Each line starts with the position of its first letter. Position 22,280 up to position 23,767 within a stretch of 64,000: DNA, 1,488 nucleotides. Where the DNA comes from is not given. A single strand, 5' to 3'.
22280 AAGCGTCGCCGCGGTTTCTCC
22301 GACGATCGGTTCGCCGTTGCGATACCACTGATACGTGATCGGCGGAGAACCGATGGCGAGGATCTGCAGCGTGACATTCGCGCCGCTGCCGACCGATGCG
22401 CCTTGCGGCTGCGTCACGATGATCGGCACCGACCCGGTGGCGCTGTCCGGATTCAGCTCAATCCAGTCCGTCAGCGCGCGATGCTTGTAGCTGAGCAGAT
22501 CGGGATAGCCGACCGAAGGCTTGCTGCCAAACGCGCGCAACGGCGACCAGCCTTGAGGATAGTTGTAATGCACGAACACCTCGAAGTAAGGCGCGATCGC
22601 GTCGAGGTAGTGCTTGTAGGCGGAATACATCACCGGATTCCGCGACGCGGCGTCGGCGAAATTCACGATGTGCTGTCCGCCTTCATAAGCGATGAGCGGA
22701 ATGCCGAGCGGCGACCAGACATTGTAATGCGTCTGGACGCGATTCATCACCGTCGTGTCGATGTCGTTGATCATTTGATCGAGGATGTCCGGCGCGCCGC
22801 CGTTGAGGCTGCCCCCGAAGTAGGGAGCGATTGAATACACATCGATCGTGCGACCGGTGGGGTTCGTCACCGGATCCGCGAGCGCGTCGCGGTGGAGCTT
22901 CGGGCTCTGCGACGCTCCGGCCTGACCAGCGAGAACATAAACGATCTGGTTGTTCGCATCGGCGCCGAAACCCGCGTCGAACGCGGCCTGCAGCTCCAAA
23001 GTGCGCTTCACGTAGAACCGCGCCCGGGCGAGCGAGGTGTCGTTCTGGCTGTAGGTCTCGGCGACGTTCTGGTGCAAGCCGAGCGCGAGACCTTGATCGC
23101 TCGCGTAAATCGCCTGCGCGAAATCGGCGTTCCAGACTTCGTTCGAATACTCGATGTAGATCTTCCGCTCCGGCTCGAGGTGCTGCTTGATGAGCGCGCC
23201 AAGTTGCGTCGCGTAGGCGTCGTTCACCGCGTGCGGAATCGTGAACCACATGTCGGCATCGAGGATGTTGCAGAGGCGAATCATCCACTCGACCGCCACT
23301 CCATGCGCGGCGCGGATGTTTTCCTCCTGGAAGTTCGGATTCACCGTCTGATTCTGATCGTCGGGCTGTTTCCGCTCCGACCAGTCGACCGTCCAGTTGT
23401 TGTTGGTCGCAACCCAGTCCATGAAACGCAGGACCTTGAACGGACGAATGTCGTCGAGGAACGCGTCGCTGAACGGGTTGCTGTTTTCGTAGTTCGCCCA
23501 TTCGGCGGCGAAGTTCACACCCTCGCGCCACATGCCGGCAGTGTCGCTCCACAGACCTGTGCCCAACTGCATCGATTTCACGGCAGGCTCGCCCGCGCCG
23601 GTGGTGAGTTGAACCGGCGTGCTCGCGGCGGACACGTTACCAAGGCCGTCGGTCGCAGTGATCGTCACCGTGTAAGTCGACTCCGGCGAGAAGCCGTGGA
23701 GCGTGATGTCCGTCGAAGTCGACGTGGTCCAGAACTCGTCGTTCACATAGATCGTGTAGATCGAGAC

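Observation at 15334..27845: An unassigned clan-GH-A-like catalytic module in three copies (one stand-alone gene, two inside the giant protein)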

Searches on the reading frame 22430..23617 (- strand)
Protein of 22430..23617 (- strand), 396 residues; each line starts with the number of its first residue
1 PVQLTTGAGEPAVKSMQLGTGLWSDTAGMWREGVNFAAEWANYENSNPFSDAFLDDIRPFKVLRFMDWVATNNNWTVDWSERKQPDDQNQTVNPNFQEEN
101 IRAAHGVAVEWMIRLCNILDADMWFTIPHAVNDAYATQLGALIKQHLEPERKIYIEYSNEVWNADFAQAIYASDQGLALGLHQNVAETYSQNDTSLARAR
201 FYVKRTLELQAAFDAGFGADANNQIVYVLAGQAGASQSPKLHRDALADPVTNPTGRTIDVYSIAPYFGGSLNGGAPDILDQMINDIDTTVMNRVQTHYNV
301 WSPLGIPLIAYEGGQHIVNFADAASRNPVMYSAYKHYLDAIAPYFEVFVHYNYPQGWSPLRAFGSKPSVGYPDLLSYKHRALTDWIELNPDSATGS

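Call 21: search_solved_structures(query=window:22430-23617:-, max_evalue=10, show_alignments=3)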
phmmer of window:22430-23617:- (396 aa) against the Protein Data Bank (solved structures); distinct sequences matched with E-value up to 10: 0.

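Call 23: find_homologous_proteins(query=window:22430-23617:-, max_evalue=0.001)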
Query window:22430-23617:- (396 aa): 2137 proteins with E <= 0.001 among 8000 candidates; the best 120 are listed.
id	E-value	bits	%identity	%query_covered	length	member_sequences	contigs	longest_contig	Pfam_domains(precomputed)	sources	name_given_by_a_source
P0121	1.3e-73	267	40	95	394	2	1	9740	-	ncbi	-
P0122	1.7e-72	263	38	98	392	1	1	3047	-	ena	-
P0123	5.5e-72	261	39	98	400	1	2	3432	-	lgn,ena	-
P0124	1.8e-69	253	40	94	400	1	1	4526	-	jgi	jgi:hypothetical protein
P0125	2.1e-69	253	40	94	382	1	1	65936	-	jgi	jgi:hypothetical protein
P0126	4.8e-66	242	38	95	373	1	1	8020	-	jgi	jgi:hypothetical protein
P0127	1.4e-63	234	38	96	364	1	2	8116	-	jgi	jgi:hypothetical protein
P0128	7.5e-62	228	37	94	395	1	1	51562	-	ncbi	ncbi:MAG: hypothetical protein ACM3WV_01525, partial [Bacillota bacterium]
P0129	1.8e-60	223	36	96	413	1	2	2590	-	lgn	-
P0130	4.2e-60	222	37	96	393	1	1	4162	-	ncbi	-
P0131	9.4e-60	221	35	94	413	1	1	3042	-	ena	-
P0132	3.9e-59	219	36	96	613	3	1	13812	PF16990.12,PF00041.28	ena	-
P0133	2.2e-58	216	35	94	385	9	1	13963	-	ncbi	ncbi:MAG: hypothetical protein ACLFU6_07355 [Candidatus Hydrogenedentota bacterium]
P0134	8.2e-58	215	34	99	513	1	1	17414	PF18962.8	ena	-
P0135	1.6e-57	214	33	95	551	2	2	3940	PF24517.3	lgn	-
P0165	8.1e-48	182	34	94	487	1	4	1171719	-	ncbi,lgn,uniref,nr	ncbi:hypothetical protein PDESU_05817 [Pontiella desulfatans]|uniref:Uncharacterized protein n=1 Tax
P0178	6.4e-46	175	35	94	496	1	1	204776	PF18962.8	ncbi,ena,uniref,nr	ncbi:T9SS type A sorting domain-containing protein [uncultured Draconibacterium sp.]|uniref:T9SS typ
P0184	5.0e-45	172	36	94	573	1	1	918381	-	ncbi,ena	-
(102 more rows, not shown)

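Call 36: predict_structure(alignment_id=A2)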
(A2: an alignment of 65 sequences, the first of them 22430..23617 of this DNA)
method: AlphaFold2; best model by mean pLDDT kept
length: 396 residues; sequences in the alignment: 65
mean_pLDDT: 90.5   pTM: 0.91
mean pLDDT of the five models: 90.5, 89.1, 88.9, 88.6, 88.6
residues with pLDDT >= 90: 293; 70-90: 66; 50-70: 34; < 50: 3
segments of 3 or more residues with pLDDT < 50: none
pLDDT, mean of each block of 10 residues (from residue 1): 65 87 66 69 82 95 92 91 90 65 81 96 96 98 97 95 91 96 80 90 98 93 91 95 97 98 98 98 98 98 98 97 98 98 97 90 94 97 96 62
secondary structure, 60 per line:
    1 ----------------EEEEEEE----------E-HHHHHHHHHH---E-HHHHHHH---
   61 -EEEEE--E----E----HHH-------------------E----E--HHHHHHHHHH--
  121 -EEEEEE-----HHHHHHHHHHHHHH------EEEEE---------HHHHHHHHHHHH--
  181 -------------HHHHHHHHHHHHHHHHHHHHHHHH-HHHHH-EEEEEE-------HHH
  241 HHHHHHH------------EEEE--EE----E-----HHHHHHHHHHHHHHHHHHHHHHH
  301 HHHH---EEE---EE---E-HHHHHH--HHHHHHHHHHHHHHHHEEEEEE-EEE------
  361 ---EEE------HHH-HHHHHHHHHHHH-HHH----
elements in order: E17-23 H36-45 H51-57 E62-66 H109-118 E122-127 H133-146 E153-157 H167-178 H194-217 H219-223 E225-230 H238-247 E260-263 H278-304 E308-310 H321-326 H329-344 E345-350 E352-354 E364-366 H377-388

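Call 38: fold_search(model_id=the predicted structure, library=pdb)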
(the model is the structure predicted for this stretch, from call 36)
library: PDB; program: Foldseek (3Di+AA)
matches with E <= 10: 1265; with E <= 0.001: 166
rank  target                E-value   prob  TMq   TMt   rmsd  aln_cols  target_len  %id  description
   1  6d25_E                2.1e-08  1.00  0.53  0.44   6.0       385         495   11  Crystal structure of the GH51 arabinofuranosidase from Xanthomonas axonopodis pv. citri (released 2019-02-20)
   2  6d25_B                4.4e-08  1.00  0.54  0.45   6.0       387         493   10  Crystal structure of the GH51 arabinofuranosidase from Xanthomonas axonopodis pv. citri (released 2019-02-20)
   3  6d25_A                1.1e-07  1.00  0.54  0.44   5.8       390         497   10  Crystal structure of the GH51 arabinofuranosidase from Xanthomonas axonopodis pv. citri (released 2019-02-20)
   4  2vrk_A                1.6e-07  1.00  0.52  0.43   6.2       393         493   11  Structure of a seleno-methionyl derivative of wild type arabinofuranosidase from Thermobacillus xylanilyticus (released 2008-07-01)
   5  3vny                  4.6e-07  1.00  0.47  0.41   7.0       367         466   11  Crystal structure of beta-glucuronidase from Acidobacterium capsulatum (released 2012-02-22)
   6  2vrq_A                5.8e-07  1.00  0.54  0.45   5.8       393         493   10  STRUCTURE OF AN INACTIVE MUTANT OF ARABINOFURANOSIDASE FROM THERMOBACILLUS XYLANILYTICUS IN COMPLEX WITH A PENTASACCHA (released 2008-07-01)
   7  7eyo_A                7.2e-07  1.00  0.50  0.42   8.9       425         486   11  Crystal structure of leech hyaluronidase (released 2022-05-25)
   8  6gpa_B                7.6e-07  1.00  0.41  0.50  10.8       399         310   11  Beta-1,4-galactanase from Bacteroides thetaiotaomicron with galactose (released 2018-12-26)
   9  6zt6_A                9.4e-07  1.00  0.56  0.47   6.4       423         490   10  X-ray structure of mutated arabinofuranosidase (released 2021-02-10)
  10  6zt7_A                9.9e-07  1.00  0.57  0.47   7.0       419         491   10  X-ray structure of mutated arabinofuranosidase (released 2021-02-10)
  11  3ug3_A                1.0e-06  1.00  0.49  0.42   7.0       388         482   12  Crystal structure of alpha-L-arabinofuranosidase from Thermotoga maritima ligand free form (released 2012-03-07)
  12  3ug3_C                1.3e-06  1.00  0.55  0.47   6.1       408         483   12  Crystal structure of alpha-L-arabinofuranosidase from Thermotoga maritima ligand free form (released 2012-03-07)
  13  2cip_A                1.3e-06  1.00  0.46  0.63   6.4       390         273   13  Structure of the Michaelis complex of a family 26 lichenase (released 2006-07-12)
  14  2vi0_A                1.4e-06  1.00  0.43  0.58   7.9       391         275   13  Lichenase CtLic26 in complex with a thio-oligosaccharide (released 2009-03-10)
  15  3ug3_D                1.8e-06  1.00  0.52  0.44   6.3       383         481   11  Crystal structure of alpha-L-arabinofuranosidase from Thermotoga maritima ligand free form (released 2012-03-07)
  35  7pr9_B                1.2e-05  1.00  0.54  0.49   6.2       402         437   14  Crystal structure of Burkholderia pseudomallei heparanase in complex with covalent inhibitor VL166 (released 2022-08-03)
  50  5bwi_A                2.4e-05  1.00  0.55  0.50   5.8       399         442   13  Crystallographic structure of a bacterial heparanase (released 2015-10-28)
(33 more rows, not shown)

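Call 40: search_protein_families(library=pfam, alignment_id=A2, max_evalue=1)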
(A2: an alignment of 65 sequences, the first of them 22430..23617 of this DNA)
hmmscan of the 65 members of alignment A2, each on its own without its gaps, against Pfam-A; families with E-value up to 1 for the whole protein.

A. member 1, window:22430-23617:- (396 aa): 0 families

B. families by the number of members that match (of 65 scanned): 30 families (the first 25 are shown)
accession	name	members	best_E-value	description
PF18962.6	Por_Secre_tail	6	3.2e-10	Secretion system C-terminal sorting domain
PF04343.18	DUF488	2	0.065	Domain of unknown function DUF488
PF16990.11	CBM_35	1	1e-25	Carbohydrate binding module (family 35)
PF24517.2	CBM96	1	2.8e-17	Carbohydrate-binding module family 96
PF17829.7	GH115_C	1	1.9e-10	Glycosyl hydrolase family 115 C-terminal domain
PF00041.27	fn3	1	1.1e-06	Fibronectin type III domain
PF13860.13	FlgD_ig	1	6.9e-06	FlgD Ig-like domain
PF19190.6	BACON_2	1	7.2e-05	Viral BACON domain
PF02264.21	LamB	1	0.003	LamB porin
PF21199.3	LAMININ_IV_B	1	0.0079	Laminin IV type B domain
PF01835.25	MG2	1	0.0086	MG2 domain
PF14054.11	DUF4249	1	0.019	Domain of unknown function (DUF4249)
PF20495.3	DUF6727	1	0.02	Family of unknown function (DUF6727)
PF16844.10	DIMCO_N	1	0.029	Dinitrogenase iron-molybdenum cofactor, N-terminal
PF00688.24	TGFb_propeptide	1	0.043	TGF-beta propeptide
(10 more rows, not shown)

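Call 54: search_solved_structures(query=A2, max_evalue=10, show_alignments=3)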
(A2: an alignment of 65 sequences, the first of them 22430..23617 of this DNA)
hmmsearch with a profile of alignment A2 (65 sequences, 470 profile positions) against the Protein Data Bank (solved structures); distinct sequences matched with E-value up to 10: 2.
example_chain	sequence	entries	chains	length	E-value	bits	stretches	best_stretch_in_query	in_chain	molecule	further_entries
1umy_A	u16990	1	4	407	0.86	11.8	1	316-368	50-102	Betaine--homocysteine S-methyltransferase 1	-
6ner_A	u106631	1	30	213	1.9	10.7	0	281-311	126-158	BMC-H tandem fusion protein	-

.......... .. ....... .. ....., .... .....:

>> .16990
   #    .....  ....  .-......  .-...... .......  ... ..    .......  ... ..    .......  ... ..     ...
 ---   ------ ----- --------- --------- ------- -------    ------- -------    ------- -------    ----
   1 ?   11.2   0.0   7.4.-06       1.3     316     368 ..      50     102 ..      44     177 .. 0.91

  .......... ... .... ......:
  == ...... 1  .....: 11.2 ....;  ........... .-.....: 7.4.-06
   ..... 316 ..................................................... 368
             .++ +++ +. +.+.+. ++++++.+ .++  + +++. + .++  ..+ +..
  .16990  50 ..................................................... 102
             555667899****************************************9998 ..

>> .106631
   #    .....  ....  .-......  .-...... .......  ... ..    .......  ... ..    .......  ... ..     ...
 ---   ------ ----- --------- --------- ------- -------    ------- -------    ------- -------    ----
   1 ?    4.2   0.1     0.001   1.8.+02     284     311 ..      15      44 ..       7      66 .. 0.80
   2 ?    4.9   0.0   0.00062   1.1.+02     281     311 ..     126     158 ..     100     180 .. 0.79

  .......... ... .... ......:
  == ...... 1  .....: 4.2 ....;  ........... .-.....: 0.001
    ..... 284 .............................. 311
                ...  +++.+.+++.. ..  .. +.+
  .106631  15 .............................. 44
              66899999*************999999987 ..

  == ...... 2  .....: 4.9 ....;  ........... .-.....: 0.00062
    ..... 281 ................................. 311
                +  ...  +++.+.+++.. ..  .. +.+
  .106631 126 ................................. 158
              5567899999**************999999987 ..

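Call 55: find_encoding_contigs(protein=P0165, flank=10000, max_places=1)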
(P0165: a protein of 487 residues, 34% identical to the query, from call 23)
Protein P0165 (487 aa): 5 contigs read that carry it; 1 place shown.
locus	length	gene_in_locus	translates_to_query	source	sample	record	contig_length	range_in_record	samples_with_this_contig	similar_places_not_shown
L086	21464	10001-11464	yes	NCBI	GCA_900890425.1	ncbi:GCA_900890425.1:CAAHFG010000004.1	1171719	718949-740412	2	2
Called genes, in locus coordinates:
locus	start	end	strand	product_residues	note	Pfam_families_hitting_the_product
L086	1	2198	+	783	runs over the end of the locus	PF06165:GH94_b-supersand, PF17167:Glyco_hydro_94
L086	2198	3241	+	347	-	PF02156:Glyco_hydro_26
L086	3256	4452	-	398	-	PF13173:AAA_14, PF13635:DUF4143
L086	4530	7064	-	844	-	PF17389:Bac_rhamnosid6H, PF17390:Bac_rhamnosid_C (weak)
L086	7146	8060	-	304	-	-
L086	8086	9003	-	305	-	-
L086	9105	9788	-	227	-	-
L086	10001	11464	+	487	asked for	-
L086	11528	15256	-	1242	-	-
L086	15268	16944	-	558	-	PF03629:SASA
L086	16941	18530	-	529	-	PF13347:MFS_2, PF07690:MFS_1, PF13347:MFS_2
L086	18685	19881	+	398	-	PF04041:Glyco_hydro_130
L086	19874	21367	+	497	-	PF00884:Sulfatase, PF01663:Phosphodiest (faint), PF02995:DUF229 (faint), PF16347:SGSH_C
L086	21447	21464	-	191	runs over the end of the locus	-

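Call 56: find_encoding_contigs(protein=P0178, flank=10000, max_places=1)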
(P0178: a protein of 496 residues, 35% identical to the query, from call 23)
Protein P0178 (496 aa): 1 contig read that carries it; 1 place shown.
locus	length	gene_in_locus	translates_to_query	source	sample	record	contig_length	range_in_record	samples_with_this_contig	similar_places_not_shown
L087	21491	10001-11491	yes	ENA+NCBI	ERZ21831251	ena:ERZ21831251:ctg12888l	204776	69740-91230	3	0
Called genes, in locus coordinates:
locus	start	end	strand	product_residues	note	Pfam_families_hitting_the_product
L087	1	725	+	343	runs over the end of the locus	PF02156:Glyco_hydro_26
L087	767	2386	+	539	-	PF00295:Glyco_hydro_28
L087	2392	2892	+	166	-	PF22847:Glyco_hydro_43_rel, PF04616:Glyco_hydro_43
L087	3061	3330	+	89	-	-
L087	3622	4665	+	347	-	PF04773:FecR, PF16344:FecR_C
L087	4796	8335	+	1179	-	PF07660:STN (faint), PF13620:CarboxypepD_reg, PF13715:CarbopepD_reg_2, PF07715:Plug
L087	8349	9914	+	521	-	PF14322:SusD-like_3, PF07980:SusD_RagB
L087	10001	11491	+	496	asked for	PF18962:Por_Secre_tail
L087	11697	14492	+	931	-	PF13570:Beta-prop_ACSF4 (weak), PF25292:Beta-prop_CGLA, PF25290:CGLA_M, PF25291:CGLA_C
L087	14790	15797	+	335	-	PF14315:DUF4380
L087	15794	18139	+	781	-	PF08531:Bac_rhamnosid_N (weak), PF17389:Bac_rhamnosid6H, PF17390:Bac_rhamnosid_C (weak)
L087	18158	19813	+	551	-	PF00884:Sulfatase, PF01663:Phosphodiest, PF16347:SGSH_C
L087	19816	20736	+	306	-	PF01261:AP_endonuc_2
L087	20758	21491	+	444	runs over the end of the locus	PF01408:GFO_IDH_MocA, PF02894:GFO_IDH_MocA_C, PF19051:GFO_IDH_MocA_C2, PF22725:GFO_IDH_MocA_C3 (weak), PF19051:GFO_IDH_MocA_C2 (weak)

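Call 57: find_encoding_contigs(protein=P0184, flank=10000, max_places=1)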
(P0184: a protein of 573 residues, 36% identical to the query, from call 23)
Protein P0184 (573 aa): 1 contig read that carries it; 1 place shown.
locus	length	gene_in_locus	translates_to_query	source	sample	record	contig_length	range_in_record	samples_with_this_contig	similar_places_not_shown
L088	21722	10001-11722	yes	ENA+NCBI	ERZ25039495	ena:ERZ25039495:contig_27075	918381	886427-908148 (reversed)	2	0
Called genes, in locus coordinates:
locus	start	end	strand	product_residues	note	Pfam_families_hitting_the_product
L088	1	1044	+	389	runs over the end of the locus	-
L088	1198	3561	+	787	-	-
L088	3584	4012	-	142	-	PF01850:PIN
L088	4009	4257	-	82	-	-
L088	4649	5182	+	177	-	-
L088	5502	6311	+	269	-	-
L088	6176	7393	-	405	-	-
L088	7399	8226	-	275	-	PF13174:TPR_6 (faint)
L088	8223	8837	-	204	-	PF04542:Sigma70_r2, PF08281:Sigma70_r4_2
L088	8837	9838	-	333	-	-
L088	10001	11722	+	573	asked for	-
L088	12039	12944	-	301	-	PF01145:Band_7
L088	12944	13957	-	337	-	PF01145:Band_7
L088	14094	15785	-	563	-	PF07603:Lcl_C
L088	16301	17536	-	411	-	PF00092:VWA, PF13519:VWA_2 (weak)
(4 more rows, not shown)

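Call 59: find_related_loci(query=A2, collection=metagenome_contigs, flank=10000)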
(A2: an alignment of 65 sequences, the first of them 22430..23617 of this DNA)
Query A2 (396 aa) in metagenome_contigs; peptide patterns used: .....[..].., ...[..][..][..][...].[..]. (x = any residue, [..] = any of these).
600 stretches matched a pattern (row limit reached: there are more); 576 encode a relative of the query (tblastn E <= 1e-3); the best 80 are kept; 80 distinct loci.
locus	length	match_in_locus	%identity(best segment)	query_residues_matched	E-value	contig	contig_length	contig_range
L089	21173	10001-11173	87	1-391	0e+0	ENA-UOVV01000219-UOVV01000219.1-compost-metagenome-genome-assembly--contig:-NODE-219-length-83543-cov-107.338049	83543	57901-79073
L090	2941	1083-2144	33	15-385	6e-62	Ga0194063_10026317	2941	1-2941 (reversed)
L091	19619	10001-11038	35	16-390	7e-59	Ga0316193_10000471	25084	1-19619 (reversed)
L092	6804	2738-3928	33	4-385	2e-58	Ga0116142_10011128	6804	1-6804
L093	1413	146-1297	34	16-384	4e-60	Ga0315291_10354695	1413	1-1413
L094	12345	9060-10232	32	16-392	1e-54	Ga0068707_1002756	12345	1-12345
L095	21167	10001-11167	33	16-390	2e-54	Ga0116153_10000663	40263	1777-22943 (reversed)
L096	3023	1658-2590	36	46-352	1e-54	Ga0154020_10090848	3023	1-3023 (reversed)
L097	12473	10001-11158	32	16-387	5e-54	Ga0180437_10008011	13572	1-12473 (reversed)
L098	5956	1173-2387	32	15-390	1e-53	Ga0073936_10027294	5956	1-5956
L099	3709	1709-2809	31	4-386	4e-53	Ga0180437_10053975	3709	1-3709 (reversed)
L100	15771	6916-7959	35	18-390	1e-52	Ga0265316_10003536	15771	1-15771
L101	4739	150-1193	34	18-390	1e-52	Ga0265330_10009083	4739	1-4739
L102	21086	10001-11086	33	13-385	6e-52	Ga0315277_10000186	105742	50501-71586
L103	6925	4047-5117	32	44-396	5e-52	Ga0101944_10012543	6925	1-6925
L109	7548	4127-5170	34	18-390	4e-51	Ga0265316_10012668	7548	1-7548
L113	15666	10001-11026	33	46-390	7e-51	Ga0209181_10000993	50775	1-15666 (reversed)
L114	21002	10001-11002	35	49-390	3e-50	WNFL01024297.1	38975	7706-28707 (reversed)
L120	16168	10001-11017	33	48-386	4e-48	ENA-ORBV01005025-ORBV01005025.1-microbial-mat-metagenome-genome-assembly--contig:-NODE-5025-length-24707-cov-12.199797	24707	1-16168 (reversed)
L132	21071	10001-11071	31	42-390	7e-47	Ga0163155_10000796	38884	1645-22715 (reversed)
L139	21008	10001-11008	33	49-390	2e-46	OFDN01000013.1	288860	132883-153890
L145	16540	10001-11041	28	36-389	7e-46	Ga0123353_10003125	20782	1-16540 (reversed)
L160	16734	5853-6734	34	45-340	1e-44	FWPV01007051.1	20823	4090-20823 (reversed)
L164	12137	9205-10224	32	45-390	5e-44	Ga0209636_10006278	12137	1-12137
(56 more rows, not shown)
